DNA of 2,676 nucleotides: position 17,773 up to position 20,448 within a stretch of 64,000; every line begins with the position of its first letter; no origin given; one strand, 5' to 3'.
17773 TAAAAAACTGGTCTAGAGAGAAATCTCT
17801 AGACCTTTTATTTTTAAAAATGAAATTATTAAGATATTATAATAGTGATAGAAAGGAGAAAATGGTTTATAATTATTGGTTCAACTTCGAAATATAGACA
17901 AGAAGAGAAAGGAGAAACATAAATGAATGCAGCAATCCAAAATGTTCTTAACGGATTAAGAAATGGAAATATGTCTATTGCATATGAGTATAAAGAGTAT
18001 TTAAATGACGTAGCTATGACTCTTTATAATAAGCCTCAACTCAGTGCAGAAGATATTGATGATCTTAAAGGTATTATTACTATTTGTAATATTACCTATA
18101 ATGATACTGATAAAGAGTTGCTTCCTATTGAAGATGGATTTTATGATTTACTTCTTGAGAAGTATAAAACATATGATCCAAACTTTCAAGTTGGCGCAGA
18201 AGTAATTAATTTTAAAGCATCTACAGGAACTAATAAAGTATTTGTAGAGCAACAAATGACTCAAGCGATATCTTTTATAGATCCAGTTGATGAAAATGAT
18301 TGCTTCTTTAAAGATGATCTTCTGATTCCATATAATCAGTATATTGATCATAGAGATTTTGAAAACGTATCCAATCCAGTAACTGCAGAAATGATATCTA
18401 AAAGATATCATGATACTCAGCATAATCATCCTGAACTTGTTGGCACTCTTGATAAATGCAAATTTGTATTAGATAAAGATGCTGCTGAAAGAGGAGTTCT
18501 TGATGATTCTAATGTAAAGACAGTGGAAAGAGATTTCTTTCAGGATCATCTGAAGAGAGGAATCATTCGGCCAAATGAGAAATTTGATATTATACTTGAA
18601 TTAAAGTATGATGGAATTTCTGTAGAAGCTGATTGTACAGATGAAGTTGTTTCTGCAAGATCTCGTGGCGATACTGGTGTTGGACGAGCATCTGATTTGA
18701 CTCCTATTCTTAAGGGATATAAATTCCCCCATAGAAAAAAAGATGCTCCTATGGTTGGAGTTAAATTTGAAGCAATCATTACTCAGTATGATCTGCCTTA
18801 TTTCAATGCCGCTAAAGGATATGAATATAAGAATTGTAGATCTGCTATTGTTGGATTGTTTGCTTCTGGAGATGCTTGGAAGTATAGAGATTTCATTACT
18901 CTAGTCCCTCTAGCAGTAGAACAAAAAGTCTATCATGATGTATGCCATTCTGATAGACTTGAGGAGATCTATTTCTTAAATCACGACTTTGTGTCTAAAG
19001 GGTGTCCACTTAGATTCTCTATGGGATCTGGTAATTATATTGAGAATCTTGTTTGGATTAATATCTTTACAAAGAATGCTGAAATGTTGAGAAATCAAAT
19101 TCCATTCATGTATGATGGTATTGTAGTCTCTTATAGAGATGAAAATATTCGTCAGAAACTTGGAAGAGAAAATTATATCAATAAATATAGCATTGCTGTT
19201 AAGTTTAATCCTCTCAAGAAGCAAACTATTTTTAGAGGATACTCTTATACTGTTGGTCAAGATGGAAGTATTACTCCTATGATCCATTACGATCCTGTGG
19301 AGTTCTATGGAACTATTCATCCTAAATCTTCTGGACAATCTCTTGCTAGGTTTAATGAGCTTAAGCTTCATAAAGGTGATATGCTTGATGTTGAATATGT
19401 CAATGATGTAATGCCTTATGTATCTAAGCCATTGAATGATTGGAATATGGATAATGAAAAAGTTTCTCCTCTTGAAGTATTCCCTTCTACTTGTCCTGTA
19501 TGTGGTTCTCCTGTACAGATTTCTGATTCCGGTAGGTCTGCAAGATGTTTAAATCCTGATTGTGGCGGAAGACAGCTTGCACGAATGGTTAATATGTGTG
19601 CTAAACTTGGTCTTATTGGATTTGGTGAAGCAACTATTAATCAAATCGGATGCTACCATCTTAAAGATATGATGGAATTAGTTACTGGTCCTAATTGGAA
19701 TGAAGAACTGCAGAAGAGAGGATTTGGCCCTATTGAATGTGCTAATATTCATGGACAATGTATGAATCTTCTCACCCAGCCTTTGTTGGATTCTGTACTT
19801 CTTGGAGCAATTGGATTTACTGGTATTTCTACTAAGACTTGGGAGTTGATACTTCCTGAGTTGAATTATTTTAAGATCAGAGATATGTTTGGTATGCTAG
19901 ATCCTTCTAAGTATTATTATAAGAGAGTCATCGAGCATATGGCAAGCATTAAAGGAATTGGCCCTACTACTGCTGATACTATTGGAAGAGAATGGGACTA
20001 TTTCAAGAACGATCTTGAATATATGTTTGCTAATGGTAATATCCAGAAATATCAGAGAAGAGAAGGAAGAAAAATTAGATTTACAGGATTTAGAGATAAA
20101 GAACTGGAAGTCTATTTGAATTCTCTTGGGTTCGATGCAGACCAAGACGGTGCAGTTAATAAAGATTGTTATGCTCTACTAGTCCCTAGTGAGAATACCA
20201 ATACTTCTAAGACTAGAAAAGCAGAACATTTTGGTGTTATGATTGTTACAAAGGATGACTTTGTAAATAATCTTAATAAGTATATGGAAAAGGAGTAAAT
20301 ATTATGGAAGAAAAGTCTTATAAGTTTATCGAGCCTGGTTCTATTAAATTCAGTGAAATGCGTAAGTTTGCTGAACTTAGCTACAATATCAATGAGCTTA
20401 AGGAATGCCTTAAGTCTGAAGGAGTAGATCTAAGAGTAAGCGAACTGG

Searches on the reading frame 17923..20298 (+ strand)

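Call 9: search_protein_families(library=phrogs, proteins=[window:17923-20298:+])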
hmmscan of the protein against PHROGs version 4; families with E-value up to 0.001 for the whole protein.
window:17923-20298:+ (791 aa): 3 families
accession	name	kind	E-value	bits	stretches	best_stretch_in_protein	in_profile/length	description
phrog_3869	-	DNA, RNA and nucleotide metabolism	8.8e-79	266.7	1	196-785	82-654/656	NAD-dependent DNA ligase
phrog_3498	-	DNA, RNA and nucleotide metabolism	5.8e-11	43.7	1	520-786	5-255/256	NAD-dependent DNA ligase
phrog_3359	-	DNA, RNA and nucleotide metabolism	1.6e-05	25.3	1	215-501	66-320/325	NAD-dependent DNA ligase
